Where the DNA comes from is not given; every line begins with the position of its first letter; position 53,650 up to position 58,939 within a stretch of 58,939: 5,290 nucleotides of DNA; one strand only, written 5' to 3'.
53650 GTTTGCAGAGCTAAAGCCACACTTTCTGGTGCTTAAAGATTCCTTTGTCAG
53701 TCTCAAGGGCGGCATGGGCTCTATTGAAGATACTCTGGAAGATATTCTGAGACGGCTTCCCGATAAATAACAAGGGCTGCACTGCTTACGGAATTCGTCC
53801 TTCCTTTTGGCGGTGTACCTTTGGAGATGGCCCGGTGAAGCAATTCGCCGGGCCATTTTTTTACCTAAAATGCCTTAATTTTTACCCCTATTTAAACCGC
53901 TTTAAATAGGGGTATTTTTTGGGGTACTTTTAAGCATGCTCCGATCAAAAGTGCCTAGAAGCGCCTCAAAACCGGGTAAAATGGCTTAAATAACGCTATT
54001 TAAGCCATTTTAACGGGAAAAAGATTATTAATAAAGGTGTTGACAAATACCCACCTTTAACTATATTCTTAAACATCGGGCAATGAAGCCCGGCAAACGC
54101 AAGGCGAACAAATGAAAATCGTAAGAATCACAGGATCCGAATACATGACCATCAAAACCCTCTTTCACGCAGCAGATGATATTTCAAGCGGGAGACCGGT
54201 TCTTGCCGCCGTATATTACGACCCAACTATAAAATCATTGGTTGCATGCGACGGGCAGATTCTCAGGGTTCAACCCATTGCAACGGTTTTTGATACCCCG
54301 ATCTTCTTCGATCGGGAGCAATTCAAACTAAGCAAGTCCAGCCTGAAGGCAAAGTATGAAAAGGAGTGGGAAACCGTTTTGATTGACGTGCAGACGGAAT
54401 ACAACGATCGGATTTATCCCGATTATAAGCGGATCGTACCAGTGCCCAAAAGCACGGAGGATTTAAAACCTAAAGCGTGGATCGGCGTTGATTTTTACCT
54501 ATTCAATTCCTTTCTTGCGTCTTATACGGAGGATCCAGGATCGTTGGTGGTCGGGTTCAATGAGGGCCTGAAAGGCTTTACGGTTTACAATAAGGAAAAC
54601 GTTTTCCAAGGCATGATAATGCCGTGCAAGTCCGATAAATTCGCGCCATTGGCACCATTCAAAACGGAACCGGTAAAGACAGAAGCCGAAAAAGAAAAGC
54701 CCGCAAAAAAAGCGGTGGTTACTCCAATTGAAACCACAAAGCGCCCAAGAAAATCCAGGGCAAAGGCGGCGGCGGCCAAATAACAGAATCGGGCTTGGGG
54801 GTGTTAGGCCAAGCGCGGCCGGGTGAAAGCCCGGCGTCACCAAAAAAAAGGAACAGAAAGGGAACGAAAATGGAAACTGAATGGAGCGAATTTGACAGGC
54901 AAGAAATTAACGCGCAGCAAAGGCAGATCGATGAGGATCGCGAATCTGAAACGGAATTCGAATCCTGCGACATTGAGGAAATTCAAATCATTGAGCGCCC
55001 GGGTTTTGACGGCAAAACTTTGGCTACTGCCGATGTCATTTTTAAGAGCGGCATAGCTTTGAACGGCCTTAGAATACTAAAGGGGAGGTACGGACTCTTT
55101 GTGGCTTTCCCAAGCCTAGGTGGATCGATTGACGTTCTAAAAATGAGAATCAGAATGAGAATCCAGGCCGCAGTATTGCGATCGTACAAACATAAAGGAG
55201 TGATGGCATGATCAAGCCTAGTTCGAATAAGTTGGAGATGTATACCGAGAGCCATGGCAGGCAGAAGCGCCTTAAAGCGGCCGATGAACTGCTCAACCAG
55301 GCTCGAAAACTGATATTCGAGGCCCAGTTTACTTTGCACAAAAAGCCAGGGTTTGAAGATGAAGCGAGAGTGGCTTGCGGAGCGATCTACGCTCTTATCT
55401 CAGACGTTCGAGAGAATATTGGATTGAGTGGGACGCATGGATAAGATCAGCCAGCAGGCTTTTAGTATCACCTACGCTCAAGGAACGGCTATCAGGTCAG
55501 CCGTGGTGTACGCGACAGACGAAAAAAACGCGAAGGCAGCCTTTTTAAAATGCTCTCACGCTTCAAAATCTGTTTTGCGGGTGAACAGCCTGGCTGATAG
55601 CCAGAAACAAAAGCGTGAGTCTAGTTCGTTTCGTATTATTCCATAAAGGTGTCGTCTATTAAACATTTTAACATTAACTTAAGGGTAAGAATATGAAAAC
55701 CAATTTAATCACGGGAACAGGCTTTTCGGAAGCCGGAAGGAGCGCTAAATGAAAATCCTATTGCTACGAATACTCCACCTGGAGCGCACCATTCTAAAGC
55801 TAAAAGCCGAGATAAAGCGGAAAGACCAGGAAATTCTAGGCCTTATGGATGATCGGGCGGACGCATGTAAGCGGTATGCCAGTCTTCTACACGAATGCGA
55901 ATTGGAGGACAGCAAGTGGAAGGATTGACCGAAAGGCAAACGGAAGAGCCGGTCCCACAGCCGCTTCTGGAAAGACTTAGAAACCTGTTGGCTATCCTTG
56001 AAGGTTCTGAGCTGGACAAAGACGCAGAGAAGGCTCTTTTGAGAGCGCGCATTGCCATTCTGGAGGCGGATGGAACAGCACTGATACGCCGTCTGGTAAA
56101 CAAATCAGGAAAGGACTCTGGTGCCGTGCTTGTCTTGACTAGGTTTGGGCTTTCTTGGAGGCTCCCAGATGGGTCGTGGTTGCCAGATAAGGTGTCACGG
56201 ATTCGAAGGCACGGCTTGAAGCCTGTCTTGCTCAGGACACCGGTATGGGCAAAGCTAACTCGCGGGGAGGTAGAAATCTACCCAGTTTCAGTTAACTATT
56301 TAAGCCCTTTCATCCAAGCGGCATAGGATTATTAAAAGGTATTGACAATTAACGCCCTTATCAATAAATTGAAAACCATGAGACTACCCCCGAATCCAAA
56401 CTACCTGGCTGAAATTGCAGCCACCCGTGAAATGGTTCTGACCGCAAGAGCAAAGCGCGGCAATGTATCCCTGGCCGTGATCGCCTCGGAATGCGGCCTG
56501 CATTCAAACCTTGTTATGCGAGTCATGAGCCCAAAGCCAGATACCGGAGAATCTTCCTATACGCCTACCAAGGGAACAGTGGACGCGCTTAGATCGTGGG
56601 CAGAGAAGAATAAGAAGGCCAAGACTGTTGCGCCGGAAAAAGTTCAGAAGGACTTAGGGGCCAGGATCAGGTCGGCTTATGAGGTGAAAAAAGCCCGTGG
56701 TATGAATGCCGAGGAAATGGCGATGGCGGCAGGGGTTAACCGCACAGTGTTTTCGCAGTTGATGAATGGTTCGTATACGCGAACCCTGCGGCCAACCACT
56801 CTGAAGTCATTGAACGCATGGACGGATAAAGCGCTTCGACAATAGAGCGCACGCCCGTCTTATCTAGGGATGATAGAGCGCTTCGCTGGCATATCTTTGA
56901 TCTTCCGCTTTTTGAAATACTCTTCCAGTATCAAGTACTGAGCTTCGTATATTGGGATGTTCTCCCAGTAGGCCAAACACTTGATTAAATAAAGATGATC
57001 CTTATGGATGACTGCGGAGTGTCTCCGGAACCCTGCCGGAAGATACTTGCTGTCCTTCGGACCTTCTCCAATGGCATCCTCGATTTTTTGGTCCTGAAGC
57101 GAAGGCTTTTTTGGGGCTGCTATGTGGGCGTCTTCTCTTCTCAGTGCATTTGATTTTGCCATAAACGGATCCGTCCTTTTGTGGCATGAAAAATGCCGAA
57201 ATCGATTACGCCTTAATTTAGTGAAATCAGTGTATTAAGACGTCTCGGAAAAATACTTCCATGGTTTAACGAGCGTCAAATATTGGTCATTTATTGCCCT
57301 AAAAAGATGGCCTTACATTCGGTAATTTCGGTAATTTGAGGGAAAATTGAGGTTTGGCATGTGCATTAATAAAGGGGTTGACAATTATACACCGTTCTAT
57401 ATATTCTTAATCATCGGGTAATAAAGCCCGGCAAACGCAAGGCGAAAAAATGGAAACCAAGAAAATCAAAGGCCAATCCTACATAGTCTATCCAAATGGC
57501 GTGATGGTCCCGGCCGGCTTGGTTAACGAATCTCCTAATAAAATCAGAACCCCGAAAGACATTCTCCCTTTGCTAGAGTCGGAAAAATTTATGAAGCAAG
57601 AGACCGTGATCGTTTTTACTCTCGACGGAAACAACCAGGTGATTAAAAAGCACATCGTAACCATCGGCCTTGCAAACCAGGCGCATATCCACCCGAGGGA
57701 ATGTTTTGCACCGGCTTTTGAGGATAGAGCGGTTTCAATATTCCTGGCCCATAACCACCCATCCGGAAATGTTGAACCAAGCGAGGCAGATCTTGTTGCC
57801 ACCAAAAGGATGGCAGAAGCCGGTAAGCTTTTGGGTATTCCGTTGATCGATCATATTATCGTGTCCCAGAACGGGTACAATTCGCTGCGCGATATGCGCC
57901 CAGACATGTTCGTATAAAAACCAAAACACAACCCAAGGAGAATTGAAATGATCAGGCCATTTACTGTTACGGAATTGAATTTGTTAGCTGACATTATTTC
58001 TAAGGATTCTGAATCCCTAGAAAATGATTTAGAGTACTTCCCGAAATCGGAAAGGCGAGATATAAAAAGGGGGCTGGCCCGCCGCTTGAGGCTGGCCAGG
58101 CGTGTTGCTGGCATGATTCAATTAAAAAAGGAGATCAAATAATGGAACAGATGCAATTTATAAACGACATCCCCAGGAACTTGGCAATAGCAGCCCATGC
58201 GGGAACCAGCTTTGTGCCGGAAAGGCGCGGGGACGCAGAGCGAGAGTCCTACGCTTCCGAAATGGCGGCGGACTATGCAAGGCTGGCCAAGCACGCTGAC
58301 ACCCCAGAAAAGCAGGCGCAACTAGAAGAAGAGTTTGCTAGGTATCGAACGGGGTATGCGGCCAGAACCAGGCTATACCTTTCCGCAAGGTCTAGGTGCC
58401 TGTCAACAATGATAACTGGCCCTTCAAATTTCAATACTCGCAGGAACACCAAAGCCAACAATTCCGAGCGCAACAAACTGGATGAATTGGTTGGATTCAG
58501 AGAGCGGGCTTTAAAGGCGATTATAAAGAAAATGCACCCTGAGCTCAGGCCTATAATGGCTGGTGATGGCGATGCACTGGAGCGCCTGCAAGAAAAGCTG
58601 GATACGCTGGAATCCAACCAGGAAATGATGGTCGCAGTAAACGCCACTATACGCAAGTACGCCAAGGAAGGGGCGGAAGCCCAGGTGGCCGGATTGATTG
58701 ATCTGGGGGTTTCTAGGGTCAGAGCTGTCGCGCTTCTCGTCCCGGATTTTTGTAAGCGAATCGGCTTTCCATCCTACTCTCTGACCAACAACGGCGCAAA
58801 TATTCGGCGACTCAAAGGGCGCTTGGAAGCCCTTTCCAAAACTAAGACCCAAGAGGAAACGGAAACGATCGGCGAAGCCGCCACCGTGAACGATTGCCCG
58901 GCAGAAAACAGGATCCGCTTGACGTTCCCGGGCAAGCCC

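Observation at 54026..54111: Duplicated early promoter-plus-leader cassette with a hairpin preserved by a compensatory change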

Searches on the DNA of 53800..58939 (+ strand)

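Call 6: search_dna_similar(query=window:53800-58939:+, collection=phages, mode=distant, max_rows=30)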
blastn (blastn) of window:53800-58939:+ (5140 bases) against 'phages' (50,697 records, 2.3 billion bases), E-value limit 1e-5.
No match.

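Call 26: search_rna_families(source=window, start=53800, end=58939, threshold=evalue, max_evalue=5)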
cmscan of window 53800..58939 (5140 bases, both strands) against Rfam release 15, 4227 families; matches with E-value up to 5: 8.
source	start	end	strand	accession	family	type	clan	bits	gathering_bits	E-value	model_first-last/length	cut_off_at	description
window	53866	53920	+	RF02399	NsiR1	Gene; sRNA;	-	26.5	39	0.038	1-60/60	no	Nitrogen stress-induced RNA 1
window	53866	53932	+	RF01413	miR-430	Gene; miRNA;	CL00096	25.8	47.3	0.17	1-70/70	no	miR-430 microRNA precursor family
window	54800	54841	+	RF02679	Pistol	Gene; ribozyme;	-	22.8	34.5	0.53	24-68/68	no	Pistol ribozyme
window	53830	53920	+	RF02837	anti-hemB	Gene; sRNA;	-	22.6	49.5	0.049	1-81/81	no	Burkholderia RNA 7 (anti-hemB)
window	53800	53862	+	RF00021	Spot_42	Gene; sRNA;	-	18.6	80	4.3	54-115/115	5'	Spot 42 RNA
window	54245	54318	+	RF01844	SmY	Gene; snRNA; splicing;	-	16.9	39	2.9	1-80/80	no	SmY spliceosomal RNA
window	54001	54075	-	RF03027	RT-6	Gene; sRNA;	-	16.7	46.7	4.4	1-75/75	no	RT-6 RNA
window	54909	55053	+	RF00002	5_8S_rRNA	Gene; rRNA;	CL00112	14.6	42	1.6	1-154/154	no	5.8S ribosomal RNA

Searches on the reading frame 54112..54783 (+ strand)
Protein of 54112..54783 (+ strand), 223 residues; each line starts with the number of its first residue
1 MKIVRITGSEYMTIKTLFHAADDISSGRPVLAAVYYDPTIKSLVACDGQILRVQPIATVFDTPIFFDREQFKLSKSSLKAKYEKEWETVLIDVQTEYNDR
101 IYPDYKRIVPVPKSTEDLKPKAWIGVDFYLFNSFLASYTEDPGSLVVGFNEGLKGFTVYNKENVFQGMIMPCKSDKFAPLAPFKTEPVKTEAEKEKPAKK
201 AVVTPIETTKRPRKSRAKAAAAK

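Call 7: search_protein_families(library=pfam, proteins=[window:54112-54783:+], max_evalue=0.01)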
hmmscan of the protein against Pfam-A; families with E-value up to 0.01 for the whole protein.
window:54112-54783:+ (223 aa): 0 families

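Call 18: find_related_loci(query=window:54112-54783:+, collection=viral_contigs, flank=6000)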
Query window:54112-54783:+ (223 aa) in viral_contigs; peptide patterns used: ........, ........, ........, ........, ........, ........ (x = any residue, [..] = any of these).
21 stretches matched a pattern, but none encodes a relative of the query by tblastn (E <= 1e-3).

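Call 20: find_homologous_proteins(query=window:54112-54783:+)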
Query window:54112-54783:+ (223 aa): 1 proteins with E <= 0.001 among 171 candidates.
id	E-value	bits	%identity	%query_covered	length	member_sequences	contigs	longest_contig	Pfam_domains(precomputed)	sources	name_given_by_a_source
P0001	1.0e-143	494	100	100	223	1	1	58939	-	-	-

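Call 30: search_protein_families(library=phrogs, proteins=[window:54112-54783:+], max_evalue=0.001)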
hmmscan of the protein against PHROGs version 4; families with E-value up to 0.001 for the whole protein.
window:54112-54783:+ (223 aa): 1 family
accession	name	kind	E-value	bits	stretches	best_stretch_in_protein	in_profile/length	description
phrog_3007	-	DNA, RNA and nucleotide metabolism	6e-05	23.9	1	16-176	14-188/190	RusA-like Holliday junction resolvase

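Call 46: search_solved_structures(query=window:54112-54783:+, max_evalue=1)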
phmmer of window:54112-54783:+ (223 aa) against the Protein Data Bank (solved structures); distinct sequences matched with E-value up to 1: 0.

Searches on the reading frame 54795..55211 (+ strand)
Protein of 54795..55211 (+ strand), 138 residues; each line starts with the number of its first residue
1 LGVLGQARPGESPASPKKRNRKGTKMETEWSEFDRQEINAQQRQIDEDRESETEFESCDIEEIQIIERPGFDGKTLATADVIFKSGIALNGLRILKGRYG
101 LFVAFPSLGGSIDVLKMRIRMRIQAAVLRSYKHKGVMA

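Call 7: search_protein_families(library=pfam, proteins=[window:54795-55211:+], max_evalue=0.01)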
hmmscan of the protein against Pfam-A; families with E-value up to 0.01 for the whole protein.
window:54795-55211:+ (138 aa): 1 family
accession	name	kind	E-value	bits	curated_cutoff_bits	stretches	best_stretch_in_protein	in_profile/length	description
PF04026.17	SpoVG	-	1.2e-06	29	29.6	1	62-132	5-81/82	SpoVG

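Call 30: search_protein_families(library=phrogs, proteins=[window:54795-55211:+], max_evalue=0.001)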
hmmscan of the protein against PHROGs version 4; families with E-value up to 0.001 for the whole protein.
window:54795-55211:+ (138 aa): 0 families

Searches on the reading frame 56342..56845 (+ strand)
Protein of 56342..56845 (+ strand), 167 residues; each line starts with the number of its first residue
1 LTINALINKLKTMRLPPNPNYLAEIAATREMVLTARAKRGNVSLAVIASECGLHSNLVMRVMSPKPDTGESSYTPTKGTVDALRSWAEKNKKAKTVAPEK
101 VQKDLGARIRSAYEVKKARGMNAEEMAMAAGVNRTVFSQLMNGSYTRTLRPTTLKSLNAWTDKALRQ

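Call 7: search_protein_families(library=pfam, proteins=[window:56342-56845:+], max_evalue=0.01)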
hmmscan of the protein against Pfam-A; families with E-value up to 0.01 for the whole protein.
window:56342-56845:+ (167 aa): 1 family
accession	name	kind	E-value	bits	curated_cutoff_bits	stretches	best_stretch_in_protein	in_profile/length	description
PF13560.12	HTH_31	-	0.00039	21.1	27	0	105-146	2-40/64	Helix-turn-helix domain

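Call 30: search_protein_families(library=phrogs, proteins=[window:56342-56845:+], max_evalue=0.001)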
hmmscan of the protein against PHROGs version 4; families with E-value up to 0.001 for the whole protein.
window:56342-56845:+ (167 aa): 3 families
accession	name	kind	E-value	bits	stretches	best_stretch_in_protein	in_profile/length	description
phrog_2328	-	transcription regulation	1.8e-05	25.5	1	98-161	8-67/128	transcriptional repressor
phrog_296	-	integration and excision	0.00014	21.7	1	25-160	149-279/626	DNA transposition protein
phrog_6288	-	unknown function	0.00033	21.4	1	111-158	30-79/322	-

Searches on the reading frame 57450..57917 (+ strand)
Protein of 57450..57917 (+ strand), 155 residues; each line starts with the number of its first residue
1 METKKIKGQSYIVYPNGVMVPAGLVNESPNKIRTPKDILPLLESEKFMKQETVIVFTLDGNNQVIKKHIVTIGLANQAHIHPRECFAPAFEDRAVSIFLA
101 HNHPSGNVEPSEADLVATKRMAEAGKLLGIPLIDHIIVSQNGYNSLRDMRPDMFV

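Call 7: search_protein_families(library=pfam, proteins=[window:57450-57917:+], max_evalue=0.01)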
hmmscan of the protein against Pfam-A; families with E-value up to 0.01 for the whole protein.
window:57450-57917:+ (155 aa): 1 family
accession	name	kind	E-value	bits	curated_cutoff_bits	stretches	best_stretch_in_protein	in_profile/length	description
PF04002.20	RadC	-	7.5e-37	126.4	22.1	1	32-148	1-118/121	RadC-like JAB domain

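Call 19: find_related_loci(query=window:57450-57917:+, collection=viral_contigs, flank=6000)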
Query window:57450-57917:+ (155 aa) in viral_contigs; peptide patterns used: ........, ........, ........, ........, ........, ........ (x = any residue, [..] = any of these).
71 stretches matched a pattern; 63 encode a relative of the query (tblastn E <= 1e-3); 63 distinct loci.
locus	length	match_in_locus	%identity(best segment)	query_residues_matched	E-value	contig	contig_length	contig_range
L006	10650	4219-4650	46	6-148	1e-34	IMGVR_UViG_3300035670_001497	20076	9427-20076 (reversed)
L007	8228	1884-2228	45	34-148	2e-31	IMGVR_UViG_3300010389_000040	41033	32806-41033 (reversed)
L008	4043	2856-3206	44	32-147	1e-28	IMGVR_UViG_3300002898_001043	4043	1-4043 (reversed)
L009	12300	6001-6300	44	49-148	9e-24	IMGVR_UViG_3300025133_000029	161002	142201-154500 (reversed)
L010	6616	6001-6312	40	50-152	5e-22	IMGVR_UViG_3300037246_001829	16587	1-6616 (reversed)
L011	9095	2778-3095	37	37-148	3e-20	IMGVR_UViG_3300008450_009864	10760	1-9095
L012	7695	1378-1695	37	37-148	3e-20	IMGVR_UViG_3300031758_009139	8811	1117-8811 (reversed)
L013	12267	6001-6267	47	50-138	6e-20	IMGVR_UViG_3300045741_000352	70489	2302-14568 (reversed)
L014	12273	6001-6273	41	51-141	9e-19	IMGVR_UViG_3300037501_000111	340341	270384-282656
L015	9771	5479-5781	36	48-148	3e-18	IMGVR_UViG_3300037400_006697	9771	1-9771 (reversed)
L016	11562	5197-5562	35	31-146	2e-17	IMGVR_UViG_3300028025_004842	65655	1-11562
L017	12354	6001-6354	37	30-146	3e-22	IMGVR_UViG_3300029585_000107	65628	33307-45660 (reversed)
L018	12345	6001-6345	33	32-146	1e-16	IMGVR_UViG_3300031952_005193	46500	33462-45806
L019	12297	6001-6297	39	50-148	1e-16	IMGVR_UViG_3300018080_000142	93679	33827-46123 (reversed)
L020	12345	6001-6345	31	30-138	2e-14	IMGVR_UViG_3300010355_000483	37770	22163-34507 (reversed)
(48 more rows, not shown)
